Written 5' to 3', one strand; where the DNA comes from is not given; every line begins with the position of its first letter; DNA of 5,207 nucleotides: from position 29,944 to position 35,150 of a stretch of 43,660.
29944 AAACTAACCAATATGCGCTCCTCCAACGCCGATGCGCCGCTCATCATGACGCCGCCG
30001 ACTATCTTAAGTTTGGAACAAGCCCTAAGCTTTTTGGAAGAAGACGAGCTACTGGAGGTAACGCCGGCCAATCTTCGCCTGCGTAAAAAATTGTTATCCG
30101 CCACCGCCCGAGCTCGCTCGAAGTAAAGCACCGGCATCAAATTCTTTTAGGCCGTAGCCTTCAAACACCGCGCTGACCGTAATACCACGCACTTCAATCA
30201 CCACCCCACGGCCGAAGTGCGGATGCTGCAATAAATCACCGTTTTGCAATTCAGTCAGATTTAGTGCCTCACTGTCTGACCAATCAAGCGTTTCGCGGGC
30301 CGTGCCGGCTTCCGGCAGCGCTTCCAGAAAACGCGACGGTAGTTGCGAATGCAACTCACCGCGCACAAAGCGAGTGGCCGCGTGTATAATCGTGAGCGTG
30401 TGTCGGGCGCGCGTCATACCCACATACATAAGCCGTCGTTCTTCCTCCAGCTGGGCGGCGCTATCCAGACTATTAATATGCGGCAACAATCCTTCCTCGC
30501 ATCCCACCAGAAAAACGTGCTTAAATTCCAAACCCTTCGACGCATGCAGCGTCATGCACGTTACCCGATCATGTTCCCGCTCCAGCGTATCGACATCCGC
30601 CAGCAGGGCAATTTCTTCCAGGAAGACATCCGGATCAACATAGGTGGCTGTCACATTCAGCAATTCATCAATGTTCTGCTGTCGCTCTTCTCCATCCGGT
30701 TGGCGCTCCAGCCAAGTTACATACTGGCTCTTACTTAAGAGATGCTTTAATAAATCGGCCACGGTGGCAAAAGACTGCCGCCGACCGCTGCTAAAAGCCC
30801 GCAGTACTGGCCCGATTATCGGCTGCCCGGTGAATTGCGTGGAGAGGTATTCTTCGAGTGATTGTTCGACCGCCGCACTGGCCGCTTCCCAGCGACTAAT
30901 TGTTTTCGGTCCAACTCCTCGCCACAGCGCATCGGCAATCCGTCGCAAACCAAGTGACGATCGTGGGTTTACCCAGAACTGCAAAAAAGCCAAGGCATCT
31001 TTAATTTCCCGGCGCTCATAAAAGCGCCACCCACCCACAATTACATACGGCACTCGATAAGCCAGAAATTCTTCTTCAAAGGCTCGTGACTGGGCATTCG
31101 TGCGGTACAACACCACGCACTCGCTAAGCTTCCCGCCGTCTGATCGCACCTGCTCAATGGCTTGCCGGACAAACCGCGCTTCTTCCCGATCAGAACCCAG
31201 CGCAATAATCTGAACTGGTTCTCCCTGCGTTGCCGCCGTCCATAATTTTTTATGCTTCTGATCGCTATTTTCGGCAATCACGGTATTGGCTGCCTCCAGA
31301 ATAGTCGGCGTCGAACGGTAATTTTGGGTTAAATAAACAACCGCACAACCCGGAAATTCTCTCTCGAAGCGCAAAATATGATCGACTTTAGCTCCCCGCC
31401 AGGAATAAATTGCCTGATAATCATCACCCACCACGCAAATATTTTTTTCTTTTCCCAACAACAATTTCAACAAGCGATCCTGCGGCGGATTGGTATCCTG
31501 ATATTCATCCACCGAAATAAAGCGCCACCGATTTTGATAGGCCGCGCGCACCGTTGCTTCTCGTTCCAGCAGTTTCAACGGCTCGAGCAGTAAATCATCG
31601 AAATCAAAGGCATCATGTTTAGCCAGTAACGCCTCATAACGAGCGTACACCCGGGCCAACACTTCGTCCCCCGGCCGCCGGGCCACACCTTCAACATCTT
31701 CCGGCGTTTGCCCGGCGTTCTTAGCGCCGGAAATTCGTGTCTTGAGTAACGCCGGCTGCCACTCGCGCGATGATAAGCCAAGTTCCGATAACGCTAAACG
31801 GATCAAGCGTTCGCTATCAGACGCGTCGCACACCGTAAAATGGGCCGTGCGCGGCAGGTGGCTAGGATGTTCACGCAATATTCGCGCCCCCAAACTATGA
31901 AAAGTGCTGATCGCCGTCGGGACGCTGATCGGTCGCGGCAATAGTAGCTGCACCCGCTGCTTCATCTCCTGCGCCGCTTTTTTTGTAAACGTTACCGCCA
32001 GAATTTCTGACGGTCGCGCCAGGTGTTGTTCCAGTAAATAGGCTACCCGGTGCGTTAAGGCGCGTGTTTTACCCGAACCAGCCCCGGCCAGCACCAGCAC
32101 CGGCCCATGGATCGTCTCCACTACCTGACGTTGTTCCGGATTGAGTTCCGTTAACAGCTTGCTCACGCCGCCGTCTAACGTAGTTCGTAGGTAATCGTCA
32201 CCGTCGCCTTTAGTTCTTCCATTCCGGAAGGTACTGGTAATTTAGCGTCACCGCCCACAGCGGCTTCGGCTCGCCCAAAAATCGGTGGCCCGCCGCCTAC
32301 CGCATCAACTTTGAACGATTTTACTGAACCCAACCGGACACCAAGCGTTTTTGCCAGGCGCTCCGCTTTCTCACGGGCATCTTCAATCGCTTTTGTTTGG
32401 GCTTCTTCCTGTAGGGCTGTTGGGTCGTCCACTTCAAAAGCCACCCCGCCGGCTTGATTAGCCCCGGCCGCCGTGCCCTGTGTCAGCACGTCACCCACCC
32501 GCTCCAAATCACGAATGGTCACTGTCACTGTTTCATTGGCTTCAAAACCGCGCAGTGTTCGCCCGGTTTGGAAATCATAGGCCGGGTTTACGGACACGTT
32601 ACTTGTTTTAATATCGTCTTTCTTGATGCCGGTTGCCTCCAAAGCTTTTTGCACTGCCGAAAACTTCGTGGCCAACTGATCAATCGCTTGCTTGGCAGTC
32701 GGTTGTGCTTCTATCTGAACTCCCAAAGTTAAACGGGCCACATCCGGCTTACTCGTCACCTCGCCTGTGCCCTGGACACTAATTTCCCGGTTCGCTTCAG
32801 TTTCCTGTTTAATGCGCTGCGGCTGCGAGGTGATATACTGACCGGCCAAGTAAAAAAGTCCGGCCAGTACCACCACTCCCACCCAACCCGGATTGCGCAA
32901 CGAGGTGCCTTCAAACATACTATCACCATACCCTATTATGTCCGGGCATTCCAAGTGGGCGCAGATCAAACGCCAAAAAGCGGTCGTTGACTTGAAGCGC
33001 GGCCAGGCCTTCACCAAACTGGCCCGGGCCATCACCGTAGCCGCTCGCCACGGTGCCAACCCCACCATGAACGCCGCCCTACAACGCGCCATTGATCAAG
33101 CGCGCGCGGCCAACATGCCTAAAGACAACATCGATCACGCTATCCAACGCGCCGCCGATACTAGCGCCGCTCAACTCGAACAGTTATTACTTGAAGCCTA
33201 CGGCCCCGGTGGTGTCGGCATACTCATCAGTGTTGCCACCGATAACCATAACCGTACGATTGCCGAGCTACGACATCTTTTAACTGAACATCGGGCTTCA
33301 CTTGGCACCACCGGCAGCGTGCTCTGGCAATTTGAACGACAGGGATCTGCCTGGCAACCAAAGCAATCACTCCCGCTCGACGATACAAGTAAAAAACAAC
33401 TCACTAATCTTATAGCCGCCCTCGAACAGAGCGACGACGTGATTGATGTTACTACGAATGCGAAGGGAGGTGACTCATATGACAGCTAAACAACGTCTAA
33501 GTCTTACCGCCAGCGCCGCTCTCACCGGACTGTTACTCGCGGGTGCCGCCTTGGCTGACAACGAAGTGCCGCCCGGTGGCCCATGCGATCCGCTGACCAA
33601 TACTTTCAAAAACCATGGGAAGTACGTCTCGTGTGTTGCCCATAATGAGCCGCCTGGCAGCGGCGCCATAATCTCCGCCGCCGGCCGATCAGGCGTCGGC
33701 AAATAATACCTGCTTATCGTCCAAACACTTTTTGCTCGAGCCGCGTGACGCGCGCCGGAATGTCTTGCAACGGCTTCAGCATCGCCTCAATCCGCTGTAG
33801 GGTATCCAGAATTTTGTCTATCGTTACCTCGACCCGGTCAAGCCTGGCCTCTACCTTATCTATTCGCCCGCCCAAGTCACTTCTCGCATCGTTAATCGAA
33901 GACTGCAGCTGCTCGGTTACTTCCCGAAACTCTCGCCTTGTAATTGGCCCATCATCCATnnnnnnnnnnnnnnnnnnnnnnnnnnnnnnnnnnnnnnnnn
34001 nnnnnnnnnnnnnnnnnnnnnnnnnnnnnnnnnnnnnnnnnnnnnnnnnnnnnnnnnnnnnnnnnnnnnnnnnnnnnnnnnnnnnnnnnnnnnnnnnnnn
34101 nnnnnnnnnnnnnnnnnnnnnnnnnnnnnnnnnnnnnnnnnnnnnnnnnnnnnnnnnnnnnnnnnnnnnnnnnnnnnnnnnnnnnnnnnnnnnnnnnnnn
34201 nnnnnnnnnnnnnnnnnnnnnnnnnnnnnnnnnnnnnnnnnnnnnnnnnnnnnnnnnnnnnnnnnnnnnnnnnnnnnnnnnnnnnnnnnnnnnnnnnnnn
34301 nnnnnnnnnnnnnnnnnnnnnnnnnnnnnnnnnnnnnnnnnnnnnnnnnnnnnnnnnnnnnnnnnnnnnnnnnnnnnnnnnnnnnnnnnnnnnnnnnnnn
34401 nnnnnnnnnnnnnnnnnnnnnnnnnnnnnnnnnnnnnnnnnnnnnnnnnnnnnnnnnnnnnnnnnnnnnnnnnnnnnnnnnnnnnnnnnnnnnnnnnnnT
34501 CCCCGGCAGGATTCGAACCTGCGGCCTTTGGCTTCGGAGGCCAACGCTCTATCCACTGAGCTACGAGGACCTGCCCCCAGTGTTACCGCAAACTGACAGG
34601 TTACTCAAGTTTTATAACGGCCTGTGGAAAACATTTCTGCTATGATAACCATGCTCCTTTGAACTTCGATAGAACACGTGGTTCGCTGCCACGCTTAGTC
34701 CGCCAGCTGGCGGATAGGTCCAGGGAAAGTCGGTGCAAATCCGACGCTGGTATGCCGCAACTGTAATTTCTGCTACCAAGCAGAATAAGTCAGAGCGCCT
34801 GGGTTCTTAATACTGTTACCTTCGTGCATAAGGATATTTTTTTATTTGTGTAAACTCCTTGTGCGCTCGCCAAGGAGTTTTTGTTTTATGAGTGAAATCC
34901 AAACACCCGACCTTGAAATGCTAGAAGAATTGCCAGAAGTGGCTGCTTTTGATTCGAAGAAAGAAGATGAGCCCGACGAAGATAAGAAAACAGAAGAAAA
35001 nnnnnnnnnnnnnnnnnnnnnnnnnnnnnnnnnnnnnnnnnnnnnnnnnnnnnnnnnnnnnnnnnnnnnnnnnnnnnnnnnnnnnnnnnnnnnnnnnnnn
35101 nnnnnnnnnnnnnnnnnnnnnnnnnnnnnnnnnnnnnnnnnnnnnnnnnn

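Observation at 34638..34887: Cobalamin-riboswitch-like leader with a dual terminator/RBS-sequestering platform, in front of a gene with no known B12 link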

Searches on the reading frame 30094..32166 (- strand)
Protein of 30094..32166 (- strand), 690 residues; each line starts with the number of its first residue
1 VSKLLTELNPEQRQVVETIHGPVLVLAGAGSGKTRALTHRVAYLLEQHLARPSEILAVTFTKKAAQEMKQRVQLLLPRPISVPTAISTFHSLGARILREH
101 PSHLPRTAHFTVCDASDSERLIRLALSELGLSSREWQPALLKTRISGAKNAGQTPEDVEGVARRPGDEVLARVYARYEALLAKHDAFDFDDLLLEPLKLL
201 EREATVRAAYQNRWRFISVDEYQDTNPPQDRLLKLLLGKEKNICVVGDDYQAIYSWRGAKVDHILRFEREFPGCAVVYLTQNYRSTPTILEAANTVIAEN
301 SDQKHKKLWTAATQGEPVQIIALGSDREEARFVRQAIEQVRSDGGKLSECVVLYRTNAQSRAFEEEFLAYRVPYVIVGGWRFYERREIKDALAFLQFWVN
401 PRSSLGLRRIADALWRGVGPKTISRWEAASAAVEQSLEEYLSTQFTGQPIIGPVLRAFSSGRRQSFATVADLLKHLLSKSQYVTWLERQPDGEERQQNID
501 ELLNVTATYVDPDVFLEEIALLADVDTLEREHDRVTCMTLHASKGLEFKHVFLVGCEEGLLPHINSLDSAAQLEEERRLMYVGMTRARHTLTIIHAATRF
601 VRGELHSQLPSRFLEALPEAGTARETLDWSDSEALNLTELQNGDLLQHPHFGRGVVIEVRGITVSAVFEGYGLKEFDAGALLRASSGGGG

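Call 5: search_protein_families(library=pfam, proteins=[window:30094-32166:-], max_evalue=0.01)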
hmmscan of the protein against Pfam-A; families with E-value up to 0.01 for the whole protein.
window:30094-32166:- (690 aa): 7 families
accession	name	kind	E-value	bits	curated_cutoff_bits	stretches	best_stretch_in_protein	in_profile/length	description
PF00580.27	UvrD-helicase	-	6e-82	275.8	23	1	8-272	1-271/271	UvrD/REP helicase N-terminal domain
PF13361.12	UvrD_C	-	1.1e-64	219.6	25.6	1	278-596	2-348/350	UvrD-like helicase C-terminal domain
PF13245.12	AAA_19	-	5.7e-22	78.8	25.1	1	14-255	3-132/134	AAA domain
PF13538.12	UvrD_C_2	-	1.9e-10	40.9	27.4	1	535-594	2-52/52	UvrD-like helicase C-terminal domain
PF01443.25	Viral_helicase1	-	1.8e-08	34.9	21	1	512-594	159-227/228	Viral superfamily 1 RNA helicase core domain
PF13604.12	AAA_30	-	3.7e-06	27.3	27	1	7-72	1-66/191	AAA domain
PF13087.12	AAA_12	-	0.0025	17.8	27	0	535-594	139-191/195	AAA domain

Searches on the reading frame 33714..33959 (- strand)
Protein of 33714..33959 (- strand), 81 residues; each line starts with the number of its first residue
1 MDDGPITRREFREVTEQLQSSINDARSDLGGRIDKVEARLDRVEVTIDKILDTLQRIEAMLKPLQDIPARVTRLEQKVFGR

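Call 15: search_protein_families(library=ncbifam, proteins=[window:33714-33959:-], max_evalue=0.01)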
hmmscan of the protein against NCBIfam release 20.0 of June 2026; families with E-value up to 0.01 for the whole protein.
window:33714-33959:- (81 aa): 2 families
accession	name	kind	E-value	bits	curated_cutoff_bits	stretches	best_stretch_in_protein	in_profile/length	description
NF045487.1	ASRP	equivalog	0.0012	17.5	300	1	13-76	390-460/593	archaea-specific SMC-related protein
NF047515.1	SpiroCoCo_C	equivalog_domain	0.0027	16.9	125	1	11-76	71-135/313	SpiroCoCo family coiled-coil protein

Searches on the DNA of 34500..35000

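Call 3: search_rna_families(source=window, start=34500, end=35000, threshold=evalue, max_evalue=10, show_alignments=6)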
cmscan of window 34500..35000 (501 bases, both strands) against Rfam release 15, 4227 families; matches with E-value up to 10: 7.
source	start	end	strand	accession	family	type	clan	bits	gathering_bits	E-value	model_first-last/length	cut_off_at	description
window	34500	34570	-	RF00005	tRNA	Gene; tRNA;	CL00001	66.5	29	2.3e-14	1-69/71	3'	tRNA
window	34710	34808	+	RF01689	AdoCbl-II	Cis-reg; riboswitch;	CL00101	26.4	36.5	0.0006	1-81/81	no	AdoCbl-II (Cobalamin/B12) riboswitch aptamer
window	34500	34550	-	RF02553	YrlA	Gene; sRNA;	-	16.7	69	1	1-53/114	3'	Y RNA-like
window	34769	34849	-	RF01480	rli52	Cis-reg;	-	16.7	70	8.5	1-95/95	no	Listeria sRNA rli52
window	34844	34935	-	RF00600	SNORA79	Gene; snRNA; snoRNA; HACA-box;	-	14.7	55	9.4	1-143/143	no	Small nucleolar RNA SNORA79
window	34506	34538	+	RF04351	Plastid-psbl-rps4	Cis-reg;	-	14.2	68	4.5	9-49/53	no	Plastid-psbl-rps4 3UTR RNA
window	34674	34741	-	RF01977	HOTAIRM1_3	Gene; lncRNA;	-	12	37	2.4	1-59/59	no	HOX antisense intergenic RNA myeloid 1 conserved region 3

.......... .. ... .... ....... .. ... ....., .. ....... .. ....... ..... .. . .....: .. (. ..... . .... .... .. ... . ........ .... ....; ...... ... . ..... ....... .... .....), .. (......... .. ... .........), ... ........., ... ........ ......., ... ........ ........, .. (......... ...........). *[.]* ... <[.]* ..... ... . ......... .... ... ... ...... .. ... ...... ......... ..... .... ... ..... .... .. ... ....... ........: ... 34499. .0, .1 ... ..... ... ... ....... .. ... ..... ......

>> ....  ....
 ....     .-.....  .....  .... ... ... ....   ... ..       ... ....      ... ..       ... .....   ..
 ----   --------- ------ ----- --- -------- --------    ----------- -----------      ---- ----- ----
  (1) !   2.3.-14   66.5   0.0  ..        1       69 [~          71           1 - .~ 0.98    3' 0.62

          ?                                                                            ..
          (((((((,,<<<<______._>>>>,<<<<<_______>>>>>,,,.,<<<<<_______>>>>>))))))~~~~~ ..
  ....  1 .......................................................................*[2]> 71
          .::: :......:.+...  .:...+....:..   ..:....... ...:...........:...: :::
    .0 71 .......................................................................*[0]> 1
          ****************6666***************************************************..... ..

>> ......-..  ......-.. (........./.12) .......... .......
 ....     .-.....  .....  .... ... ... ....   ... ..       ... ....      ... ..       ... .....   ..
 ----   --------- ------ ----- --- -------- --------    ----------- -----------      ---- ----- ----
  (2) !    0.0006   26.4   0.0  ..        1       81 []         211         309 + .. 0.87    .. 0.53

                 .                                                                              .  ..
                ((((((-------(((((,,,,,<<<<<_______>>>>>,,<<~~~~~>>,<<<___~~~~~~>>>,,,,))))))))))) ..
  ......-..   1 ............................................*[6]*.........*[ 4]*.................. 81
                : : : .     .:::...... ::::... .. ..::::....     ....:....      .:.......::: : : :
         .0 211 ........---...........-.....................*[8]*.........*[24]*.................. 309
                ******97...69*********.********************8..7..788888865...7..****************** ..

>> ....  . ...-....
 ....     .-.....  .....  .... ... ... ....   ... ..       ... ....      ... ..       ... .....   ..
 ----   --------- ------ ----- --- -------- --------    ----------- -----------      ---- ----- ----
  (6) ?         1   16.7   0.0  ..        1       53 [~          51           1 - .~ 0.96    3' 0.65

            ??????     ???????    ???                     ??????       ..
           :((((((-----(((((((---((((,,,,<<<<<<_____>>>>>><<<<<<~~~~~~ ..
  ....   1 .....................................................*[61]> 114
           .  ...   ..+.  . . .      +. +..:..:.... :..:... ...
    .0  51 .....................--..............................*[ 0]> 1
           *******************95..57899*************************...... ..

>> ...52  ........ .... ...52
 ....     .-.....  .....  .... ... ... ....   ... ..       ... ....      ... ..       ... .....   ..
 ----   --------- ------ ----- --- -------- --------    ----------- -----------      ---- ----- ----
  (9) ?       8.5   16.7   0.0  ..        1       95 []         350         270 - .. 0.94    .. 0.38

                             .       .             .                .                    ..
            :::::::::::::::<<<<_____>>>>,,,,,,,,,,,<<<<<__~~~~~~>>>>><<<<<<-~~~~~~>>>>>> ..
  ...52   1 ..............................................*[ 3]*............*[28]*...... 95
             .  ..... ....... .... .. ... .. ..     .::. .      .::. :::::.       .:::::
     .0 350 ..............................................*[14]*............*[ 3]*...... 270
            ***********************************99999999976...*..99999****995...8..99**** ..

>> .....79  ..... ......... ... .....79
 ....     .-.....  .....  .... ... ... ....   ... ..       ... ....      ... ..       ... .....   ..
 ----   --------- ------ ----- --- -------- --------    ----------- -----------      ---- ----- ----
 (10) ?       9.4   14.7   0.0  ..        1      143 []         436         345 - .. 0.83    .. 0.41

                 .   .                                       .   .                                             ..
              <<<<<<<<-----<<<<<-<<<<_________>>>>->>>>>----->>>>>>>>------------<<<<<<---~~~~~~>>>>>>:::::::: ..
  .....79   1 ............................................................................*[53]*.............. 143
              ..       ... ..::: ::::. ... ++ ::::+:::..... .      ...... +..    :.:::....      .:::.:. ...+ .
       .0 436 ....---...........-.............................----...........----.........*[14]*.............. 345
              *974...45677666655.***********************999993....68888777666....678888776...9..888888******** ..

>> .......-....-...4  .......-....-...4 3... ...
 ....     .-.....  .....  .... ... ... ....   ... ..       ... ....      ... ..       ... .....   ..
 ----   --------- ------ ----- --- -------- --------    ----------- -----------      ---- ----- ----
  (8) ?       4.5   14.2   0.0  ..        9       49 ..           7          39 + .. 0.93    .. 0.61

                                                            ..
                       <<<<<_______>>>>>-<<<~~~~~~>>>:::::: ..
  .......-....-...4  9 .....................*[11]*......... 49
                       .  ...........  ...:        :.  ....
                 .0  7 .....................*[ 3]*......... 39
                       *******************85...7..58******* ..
